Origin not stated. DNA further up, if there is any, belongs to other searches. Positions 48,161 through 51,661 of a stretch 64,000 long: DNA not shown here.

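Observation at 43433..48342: Candidate uncharacterised peptide-modification (RiPP-like) cassette: leader-like peptide + alpha/alpha-toroid repeat enzyme + adenylate cyclase, divergent from an RRE-M50 protease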

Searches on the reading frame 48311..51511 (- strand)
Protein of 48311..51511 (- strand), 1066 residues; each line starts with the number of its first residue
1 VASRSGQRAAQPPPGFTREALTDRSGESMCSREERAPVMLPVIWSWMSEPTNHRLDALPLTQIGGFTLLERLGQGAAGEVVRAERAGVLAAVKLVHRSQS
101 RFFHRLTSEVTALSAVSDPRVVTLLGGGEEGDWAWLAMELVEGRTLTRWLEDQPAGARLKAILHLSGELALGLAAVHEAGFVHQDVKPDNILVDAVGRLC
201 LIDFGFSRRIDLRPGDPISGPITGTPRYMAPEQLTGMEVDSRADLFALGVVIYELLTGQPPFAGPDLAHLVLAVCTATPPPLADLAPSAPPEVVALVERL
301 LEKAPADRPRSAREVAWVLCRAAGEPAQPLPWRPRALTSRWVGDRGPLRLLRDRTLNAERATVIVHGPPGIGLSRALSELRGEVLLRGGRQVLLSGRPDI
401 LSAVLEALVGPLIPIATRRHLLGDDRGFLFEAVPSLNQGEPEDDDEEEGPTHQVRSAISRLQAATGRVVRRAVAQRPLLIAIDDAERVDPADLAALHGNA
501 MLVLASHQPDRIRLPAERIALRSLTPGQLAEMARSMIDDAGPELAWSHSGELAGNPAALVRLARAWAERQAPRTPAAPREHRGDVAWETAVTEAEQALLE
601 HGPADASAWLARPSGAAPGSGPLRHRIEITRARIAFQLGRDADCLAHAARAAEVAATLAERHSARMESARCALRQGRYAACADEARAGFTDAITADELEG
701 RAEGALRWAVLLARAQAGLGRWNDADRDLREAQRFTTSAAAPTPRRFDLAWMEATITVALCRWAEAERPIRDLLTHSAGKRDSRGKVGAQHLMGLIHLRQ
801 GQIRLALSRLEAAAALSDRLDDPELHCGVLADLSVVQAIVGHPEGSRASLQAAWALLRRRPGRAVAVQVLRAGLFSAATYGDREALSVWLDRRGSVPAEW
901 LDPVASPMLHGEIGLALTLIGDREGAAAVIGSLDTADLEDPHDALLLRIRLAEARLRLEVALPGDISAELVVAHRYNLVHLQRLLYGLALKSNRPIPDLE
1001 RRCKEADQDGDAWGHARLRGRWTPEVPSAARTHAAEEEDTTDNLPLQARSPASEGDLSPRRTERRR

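Call 7: search_protein_families(library=pfam, proteins=[window:48311-51511:-], max_evalue=0.1)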
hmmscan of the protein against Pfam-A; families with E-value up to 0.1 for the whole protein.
window:48311-51511:- (1066 aa): 8 families
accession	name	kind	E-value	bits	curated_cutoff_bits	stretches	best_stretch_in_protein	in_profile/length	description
PF00069.31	Pkinase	-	1.2e-41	143.3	31.7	1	67-310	2-253/263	Protein kinase domain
PF07714.23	PK_Tyr_Ser-Thr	-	1e-29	104.1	23.1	1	67-310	2-250/258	Protein tyrosine and serine/threonine kinase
PF13191.12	AAA_16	-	5e-09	37.3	32.6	1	359-496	23-152/167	AAA ATPase domain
PF03109.22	ABC1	-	7.2e-07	29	22.9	1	135-211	144-218/244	ABC1 atypical kinase-like domain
PF01636.29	APH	-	3.4e-06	27.4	23.2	2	169-210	158-200/239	Phosphotransferase enzyme family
PF06293.20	Kdo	-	0.00068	19.6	21.3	1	134-209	92-171/207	Lipopolysaccharide kinase (Kdo/WaaP) family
PF13424.12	TPR_12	-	0.04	14.5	30.1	0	789-856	5-74/77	Tetratricopeptide repeat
PF07719.23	TPR_2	-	0.082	13.5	27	0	789-817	3-31/34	Tetratricopeptide repeat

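Call 8: search_protein_families(library=ncbifam, proteins=[window:48311-51511:-], max_evalue=0.1)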
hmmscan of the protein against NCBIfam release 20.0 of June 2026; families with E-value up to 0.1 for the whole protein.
window:48311-51511:- (1066 aa): 19 families
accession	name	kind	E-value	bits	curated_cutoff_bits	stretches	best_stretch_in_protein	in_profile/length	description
NF033483.0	PknB_PASTA_kin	equivalog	7.1e-49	167.3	450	1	67-317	10-263/563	Stk1 family PASTA domain-containing Ser/Thr kinase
NF052427.1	StpK7MSMEG_1200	equivalog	6e-40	137.3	900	1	61-327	4-273/601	serine/threonine protein kinase StpK7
NF047741.1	antiphage_MADS6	equivalog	5.4e-34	117.7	460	2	129-326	268-464/612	methylation-associated defense system protein kinase MAD6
NF038150.1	lanthi_synth_IV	equivalog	5.3e-28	97.8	650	1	104-325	237-459/851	class IV lanthionine synthetase LanL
TIGR03903.1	TOMM_kin_cyc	equivalog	5.6e-24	84.1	705.75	1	91-316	7-241/1267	TOMM system kinase/cyclase fusion protein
NF009651.0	PRK13184.1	equivalog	1.1e-18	66.6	839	1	67-315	5-283/932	serine/threonine-protein kinase PknD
NF033442.0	BREX_PglW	equivalog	2.9e-15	55.1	990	2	64-208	512-661/1391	BREX system serine/threonine kinase PglW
NF038151.1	lanthi_synth_III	equivalog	3e-15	55.7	575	1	103-256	267-423/833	class III lanthionine synthetase LanKC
NF043056.1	T4SS_LegK1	equivalog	2e-09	36.6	550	1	125-255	145-283/516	Dot/Icm T4SS effector kinase LegK1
NF058632.1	SerThrKinPrkT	equivalog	4e-08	32.7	280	1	66-205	23-163/322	serine/threonine protein kinase PrkT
TIGR03724.2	arch_bud32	equivalog_domain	9.7e-08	31.7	125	1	134-208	68-132/193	KEOPS complex kinase/ATPase Bud32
NF011463.0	PRK14879.1-4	equivalog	5.5e-06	26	188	1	130-207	89-160/237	Kae1-associated kinase Bud32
NF011464.0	PRK14879.1-7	equivalog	1e-05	25.4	246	1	136-207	83-149/221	Kae1-associated kinase Bud32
NF011460.0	PRK14879.1-1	equivalog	0.00072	18.8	199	1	136-210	88-160/232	Kae1-associated kinase Bud32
NF007174.0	PRK09605.1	equivalog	0.00076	18.1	447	1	134-208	411-474/535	bifunctional N(6)-L-threonylcarbamoyladenine synthase/serine/threonine protein kinase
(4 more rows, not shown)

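Call 97: search_protein_families(library=padloc, proteins=[window:48311-51511:-], max_evalue=0.01)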
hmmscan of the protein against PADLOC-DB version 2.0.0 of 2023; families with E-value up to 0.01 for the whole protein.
window:48311-51511:- (1066 aa): 32 families (the best 25 are shown)
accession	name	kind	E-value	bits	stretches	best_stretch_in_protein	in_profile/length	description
PDLC04042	PD-T4-6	-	8.7e-60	200.8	1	63-325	8-275/292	-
PDLC04061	PD-T4-6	-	4.7e-58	195.9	1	59-315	11-276/510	-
PDLC04053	PD-T4-6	-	8e-58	194.3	1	61-331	6-280/311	-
PDLC04138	mad6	-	2.3e-57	193.3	1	65-328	52-319/659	mads_6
PDLC04054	PD-T4-6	-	1.3e-53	180.7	1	61-319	7-270/347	-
PDLC04039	PD-T4-6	-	1.4e-49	167.4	1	61-327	11-280/458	-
PDLC04043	PD-T4-6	-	2e-47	160.3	1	59-325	10-280/452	-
PDLC04041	PD-T4-6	-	2.7e-47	160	1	63-328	27-299/443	-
PDLC01088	C3a189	-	1.1e-44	151.2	1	72-311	5-251/840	kinase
PDLC04060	PD-T4-6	-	7.3e-43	145.2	1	66-321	10-268/486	-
PDLC04047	PD-T4-6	-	8e-43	144.8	1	64-316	10-266/327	-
PDLC04057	PD-T4-6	-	2.4e-39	133.6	1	90-319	36-267/443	-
PDLC04064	PD-T4-6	-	1.8e-35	120.6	1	61-311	17-269/369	-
PDLC04052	PD-T4-6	-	2.4e-35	120.7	1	69-322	14-276/496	-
PDLC04040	PD-T4-6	-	1.7e-33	114.2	1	84-322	16-265/547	-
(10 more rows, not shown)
